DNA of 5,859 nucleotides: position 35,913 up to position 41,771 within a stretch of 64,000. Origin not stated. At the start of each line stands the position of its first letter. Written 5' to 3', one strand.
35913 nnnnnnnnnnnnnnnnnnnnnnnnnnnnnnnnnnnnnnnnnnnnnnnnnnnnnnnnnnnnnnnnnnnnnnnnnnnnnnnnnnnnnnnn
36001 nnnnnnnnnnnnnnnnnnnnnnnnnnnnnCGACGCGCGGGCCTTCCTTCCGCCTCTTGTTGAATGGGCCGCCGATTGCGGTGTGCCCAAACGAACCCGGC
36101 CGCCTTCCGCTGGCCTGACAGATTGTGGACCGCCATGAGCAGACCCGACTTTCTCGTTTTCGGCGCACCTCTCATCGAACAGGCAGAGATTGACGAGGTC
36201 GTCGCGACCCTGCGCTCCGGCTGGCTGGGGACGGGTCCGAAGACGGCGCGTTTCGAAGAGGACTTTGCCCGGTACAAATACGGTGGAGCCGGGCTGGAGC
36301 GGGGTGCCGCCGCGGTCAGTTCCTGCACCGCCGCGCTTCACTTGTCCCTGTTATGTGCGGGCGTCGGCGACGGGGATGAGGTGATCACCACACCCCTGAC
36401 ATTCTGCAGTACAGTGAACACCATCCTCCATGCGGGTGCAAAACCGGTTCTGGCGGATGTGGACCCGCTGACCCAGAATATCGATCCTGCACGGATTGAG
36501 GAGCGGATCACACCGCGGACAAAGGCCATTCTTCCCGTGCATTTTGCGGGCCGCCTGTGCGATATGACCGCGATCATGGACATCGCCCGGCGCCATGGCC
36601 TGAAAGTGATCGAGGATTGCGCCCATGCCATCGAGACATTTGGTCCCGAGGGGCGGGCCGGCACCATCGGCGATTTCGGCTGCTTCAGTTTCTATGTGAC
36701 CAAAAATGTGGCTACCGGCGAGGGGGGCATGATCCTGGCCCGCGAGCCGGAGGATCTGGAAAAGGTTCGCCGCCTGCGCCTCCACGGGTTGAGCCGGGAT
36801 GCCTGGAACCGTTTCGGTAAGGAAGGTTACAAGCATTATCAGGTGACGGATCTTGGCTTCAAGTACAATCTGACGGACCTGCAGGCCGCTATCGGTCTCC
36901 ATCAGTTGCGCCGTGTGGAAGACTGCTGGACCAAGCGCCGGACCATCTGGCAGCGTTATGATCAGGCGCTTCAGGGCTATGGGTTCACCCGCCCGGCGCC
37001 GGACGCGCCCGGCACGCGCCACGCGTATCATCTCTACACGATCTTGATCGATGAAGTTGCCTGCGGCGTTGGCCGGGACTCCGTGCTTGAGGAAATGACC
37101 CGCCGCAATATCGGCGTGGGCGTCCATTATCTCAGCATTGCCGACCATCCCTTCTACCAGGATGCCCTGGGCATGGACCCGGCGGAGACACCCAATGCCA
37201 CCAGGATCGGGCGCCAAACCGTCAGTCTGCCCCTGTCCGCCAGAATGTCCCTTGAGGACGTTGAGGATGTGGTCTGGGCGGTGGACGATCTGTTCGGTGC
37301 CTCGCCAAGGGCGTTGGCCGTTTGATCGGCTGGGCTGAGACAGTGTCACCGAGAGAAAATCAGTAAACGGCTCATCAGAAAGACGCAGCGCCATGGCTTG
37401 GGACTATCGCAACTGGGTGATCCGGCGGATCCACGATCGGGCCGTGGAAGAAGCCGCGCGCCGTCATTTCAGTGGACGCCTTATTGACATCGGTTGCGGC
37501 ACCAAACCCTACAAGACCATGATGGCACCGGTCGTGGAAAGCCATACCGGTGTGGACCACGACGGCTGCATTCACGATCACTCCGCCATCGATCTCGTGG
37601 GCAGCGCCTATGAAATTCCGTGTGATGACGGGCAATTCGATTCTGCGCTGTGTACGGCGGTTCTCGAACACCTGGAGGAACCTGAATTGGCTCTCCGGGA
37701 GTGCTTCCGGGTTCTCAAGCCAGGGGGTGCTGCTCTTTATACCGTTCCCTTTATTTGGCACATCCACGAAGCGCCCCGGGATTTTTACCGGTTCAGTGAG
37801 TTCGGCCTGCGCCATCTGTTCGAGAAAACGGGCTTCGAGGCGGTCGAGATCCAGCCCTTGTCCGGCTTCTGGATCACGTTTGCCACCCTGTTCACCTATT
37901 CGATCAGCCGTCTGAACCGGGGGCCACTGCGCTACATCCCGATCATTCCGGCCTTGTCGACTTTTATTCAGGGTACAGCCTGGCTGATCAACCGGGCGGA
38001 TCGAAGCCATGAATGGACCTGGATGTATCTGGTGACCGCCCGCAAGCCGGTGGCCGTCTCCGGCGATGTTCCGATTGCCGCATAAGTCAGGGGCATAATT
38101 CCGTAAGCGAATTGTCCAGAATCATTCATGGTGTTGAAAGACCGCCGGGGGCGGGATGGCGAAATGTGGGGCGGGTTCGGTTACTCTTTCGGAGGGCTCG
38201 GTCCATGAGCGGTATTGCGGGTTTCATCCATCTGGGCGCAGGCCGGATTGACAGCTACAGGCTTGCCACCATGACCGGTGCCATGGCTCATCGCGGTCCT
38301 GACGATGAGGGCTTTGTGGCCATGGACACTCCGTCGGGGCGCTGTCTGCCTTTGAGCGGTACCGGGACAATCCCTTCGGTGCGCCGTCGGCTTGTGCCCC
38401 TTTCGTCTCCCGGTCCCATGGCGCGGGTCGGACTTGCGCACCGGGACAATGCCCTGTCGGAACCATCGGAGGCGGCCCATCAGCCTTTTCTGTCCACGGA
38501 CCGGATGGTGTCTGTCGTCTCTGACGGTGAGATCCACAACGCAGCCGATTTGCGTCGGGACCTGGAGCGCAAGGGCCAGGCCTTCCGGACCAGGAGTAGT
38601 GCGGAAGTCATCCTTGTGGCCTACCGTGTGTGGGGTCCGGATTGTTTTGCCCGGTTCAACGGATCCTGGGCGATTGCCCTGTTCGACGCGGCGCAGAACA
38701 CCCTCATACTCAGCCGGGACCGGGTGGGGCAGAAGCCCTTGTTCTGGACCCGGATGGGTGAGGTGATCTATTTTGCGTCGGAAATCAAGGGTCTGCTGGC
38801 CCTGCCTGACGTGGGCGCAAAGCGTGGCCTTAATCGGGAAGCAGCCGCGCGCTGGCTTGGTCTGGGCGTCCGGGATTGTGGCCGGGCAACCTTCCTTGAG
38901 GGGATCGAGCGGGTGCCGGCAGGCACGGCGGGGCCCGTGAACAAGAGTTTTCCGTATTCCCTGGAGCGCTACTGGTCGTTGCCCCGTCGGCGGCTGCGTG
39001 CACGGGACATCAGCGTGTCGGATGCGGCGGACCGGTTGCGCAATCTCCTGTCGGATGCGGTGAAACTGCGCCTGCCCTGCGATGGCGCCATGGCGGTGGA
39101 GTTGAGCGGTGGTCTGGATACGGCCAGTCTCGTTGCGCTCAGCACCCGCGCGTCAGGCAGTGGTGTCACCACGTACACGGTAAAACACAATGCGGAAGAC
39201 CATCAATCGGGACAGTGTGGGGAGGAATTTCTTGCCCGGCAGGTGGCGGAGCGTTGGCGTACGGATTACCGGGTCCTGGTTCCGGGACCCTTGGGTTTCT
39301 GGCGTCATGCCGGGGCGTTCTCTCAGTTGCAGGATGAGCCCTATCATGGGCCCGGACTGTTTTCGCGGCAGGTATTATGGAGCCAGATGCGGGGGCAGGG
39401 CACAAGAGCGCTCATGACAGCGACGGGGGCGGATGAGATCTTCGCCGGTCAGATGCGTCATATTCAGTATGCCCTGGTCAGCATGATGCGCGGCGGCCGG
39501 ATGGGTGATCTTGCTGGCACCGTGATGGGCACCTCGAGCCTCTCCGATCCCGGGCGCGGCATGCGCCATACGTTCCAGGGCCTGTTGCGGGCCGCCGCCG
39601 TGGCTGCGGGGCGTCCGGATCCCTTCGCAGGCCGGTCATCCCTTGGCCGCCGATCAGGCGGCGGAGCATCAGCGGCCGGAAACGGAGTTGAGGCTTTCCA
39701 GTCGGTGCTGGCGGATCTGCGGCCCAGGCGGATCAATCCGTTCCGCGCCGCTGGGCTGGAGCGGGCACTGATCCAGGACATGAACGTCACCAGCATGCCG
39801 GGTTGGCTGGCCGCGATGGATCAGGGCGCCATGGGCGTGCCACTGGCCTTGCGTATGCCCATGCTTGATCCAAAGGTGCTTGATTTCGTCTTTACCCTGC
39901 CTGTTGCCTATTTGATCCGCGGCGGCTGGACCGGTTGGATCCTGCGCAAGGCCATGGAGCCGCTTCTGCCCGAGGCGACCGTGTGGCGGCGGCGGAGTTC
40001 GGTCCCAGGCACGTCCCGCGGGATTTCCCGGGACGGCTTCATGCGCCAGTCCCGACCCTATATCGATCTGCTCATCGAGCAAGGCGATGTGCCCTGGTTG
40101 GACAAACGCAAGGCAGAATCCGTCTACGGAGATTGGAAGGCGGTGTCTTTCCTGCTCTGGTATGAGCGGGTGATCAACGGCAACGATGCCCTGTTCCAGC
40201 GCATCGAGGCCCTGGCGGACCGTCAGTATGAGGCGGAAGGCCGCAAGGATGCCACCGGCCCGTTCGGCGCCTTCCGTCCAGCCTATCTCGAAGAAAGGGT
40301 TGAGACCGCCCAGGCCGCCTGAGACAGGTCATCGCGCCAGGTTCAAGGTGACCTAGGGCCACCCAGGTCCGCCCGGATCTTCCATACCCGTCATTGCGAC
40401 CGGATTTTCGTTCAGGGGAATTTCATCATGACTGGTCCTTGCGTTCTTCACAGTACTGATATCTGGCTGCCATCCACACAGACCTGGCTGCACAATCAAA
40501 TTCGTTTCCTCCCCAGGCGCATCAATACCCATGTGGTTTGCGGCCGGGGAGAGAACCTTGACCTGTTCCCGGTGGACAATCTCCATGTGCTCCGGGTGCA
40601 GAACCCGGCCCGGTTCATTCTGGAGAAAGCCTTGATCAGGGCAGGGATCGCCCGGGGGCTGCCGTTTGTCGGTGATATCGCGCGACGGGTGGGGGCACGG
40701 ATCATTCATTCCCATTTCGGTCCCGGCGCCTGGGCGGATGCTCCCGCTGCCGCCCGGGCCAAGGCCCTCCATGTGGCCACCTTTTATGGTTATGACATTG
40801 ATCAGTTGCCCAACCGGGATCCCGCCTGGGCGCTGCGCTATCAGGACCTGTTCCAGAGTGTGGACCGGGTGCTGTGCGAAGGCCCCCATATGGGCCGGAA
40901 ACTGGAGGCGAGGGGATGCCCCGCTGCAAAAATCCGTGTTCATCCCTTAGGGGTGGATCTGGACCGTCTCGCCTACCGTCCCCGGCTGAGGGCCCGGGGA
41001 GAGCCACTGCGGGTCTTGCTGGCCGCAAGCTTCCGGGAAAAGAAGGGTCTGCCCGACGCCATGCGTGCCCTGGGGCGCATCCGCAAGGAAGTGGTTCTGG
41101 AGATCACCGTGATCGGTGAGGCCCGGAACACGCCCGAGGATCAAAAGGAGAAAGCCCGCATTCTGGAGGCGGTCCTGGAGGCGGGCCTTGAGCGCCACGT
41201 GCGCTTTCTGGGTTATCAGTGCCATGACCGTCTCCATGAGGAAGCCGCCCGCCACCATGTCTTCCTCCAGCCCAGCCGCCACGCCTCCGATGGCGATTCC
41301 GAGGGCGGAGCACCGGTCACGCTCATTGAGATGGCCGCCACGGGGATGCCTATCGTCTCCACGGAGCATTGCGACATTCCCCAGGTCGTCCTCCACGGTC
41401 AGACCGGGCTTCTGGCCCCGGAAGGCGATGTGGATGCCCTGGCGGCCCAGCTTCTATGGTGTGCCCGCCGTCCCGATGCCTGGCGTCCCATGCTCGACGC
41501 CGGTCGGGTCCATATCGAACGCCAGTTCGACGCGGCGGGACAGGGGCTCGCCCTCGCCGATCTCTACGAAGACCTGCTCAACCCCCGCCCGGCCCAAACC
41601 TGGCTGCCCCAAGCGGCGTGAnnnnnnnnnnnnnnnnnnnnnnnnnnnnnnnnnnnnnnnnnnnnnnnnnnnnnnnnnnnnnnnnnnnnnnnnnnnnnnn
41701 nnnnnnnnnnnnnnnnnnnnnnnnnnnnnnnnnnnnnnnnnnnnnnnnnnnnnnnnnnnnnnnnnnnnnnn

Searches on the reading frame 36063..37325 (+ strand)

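Call 40: search_protein_families(library=pfam, proteins=[window:36063-37325:+], max_evalue=0.001)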
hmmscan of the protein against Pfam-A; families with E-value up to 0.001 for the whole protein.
window:36063-37325:+ (420 aa): 2 families
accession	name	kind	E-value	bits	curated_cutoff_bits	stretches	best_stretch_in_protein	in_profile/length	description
PF01041.23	DegT_DnrJ_EryC1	-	4.7e-117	391.7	19.8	1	38-407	3-359/360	DegT/DnrJ/EryC1/StrS aminotransferase family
PF01053.26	Cys_Met_Meta_PP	-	8.5e-05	21.7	27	1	80-185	68-173/381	Cys/Met metabolism PLP-dependent enzyme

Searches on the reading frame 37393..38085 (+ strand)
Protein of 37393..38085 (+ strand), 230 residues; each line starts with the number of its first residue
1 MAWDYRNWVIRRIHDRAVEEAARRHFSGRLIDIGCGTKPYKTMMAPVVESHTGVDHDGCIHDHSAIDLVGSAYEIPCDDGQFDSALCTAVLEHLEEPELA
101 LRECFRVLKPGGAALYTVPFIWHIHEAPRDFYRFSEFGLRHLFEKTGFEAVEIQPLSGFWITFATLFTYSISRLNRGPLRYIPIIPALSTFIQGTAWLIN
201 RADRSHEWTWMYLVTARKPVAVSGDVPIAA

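Call 41: search_protein_families(library=pfam, proteins=[window:37393-38085:+], max_evalue=0.001)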
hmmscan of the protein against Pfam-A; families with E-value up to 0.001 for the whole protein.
window:37393-38085:+ (230 aa): 6 families
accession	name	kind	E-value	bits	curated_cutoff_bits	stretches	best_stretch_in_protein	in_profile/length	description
PF08241.18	Methyltransf_11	-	2.2e-15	57.5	21.2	1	32-114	2-93/95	Methyltransferase domain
PF13489.12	Methyltransf_23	-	4.3e-13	49.7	27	1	11-152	7-163/164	Methyltransferase domain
PF13649.12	Methyltransf_25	-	6.5e-09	36.8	27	1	32-112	3-97/97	Methyltransferase domain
PF08242.18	Methyltransf_12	-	5.5e-07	30.7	30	1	78-112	64-96/98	Methyltransferase domain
PF01209.24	Ubie_methyltran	-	3e-06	27.2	20.1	1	68-114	103-149/233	ubiE/COQ5 methyltransferase family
PF13847.12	Methyltransf_31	-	4.8e-06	26.7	27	1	70-115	61-108/145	Methyltransferase domain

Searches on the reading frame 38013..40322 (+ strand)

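Call 3: search_protein_families(library=pfam, proteins=[window:38013-40322:+], max_evalue=1)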
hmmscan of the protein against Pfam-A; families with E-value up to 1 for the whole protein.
window:38013-40322:+ (769 aa): 5 families
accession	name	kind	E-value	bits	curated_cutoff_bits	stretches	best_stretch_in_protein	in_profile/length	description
PF00733.27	Asn_synthase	-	3e-35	123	21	1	342-708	2-331/354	Asparagine synthase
PF13537.11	GATase_7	-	3.3e-33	114.8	25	1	151-263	8-123/123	Glutamine amidotransferase domain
PF13522.11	GATase_6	-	1.8e-31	109.3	27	1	137-257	10-130/130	Glutamine amidotransferase domain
PF12481.13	DUF3700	-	0.00056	19.9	27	1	153-250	65-164/228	Aluminium induced protein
PF21627.2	BTH_I2711-like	-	0.13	13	27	1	552-580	34-62/71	Uncharacterized protein BTH_I2711-like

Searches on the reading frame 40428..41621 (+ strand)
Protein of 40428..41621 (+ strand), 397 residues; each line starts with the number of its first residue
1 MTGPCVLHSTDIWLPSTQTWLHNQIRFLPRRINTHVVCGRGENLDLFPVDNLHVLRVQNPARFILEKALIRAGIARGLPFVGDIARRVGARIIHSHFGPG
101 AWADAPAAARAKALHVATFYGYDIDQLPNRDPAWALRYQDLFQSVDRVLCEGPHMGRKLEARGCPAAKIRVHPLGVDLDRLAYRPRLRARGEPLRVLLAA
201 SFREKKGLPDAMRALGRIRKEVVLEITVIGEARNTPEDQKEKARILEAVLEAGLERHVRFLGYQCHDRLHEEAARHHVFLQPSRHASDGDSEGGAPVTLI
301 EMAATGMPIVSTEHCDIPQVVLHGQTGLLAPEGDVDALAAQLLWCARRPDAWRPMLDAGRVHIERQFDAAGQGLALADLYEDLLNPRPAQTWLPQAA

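Call 3: search_protein_families(library=pfam, proteins=[window:40428-41621:+], max_evalue=1)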
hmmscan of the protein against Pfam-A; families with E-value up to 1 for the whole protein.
window:40428-41621:+ (397 aa): 6 families
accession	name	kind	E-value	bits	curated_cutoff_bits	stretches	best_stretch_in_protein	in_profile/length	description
PF00534.26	Glycos_transf_1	-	1.8e-22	80.1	26.4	1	182-344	4-154/172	Glycosyl transferases group 1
PF13692.12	Glyco_trans_1_4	-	7.6e-22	78.5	27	1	195-345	3-139/142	Glycosyl transferases group 1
PF13439.12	Glyco_transf_4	-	1.1e-14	55.3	28.5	1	19-180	6-170/170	Glycosyltransferase Family 4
PF20706.3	GT4-conflict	-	8e-08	32.1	26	1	139-285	141-291/385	Family 4 Glycosyltransferase in conflict systems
PF13579.12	Glyco_trans_4_4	-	8.8e-08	33.1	29.7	1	33-175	20-158/158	Glycosyl transferase 4-like domain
PF13524.12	Glyco_trans_1_2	-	0.0072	16.7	25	1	256-369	15-135/144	Glycosyl transferase-like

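Call 42: find_encoding_contigs(protein=window:40428-41621:+, flank=10000, max_places=10)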
Protein window:40428-41621:+ (397 aa): 1 contig read that carries it; 1 place shown.
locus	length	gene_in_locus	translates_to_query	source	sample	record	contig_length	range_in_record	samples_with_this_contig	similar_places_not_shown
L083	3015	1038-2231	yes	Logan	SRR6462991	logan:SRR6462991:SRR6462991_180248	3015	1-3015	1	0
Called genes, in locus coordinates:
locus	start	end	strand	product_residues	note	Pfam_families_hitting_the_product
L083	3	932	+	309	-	?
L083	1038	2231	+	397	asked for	PF13439:Glyco_transf_4, PF13579:Glyco_trans_4_4, PF20706:GT4-conflict, PF00534:Glycos_transf_1, PF13692:Glyco_trans_1_4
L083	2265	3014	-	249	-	?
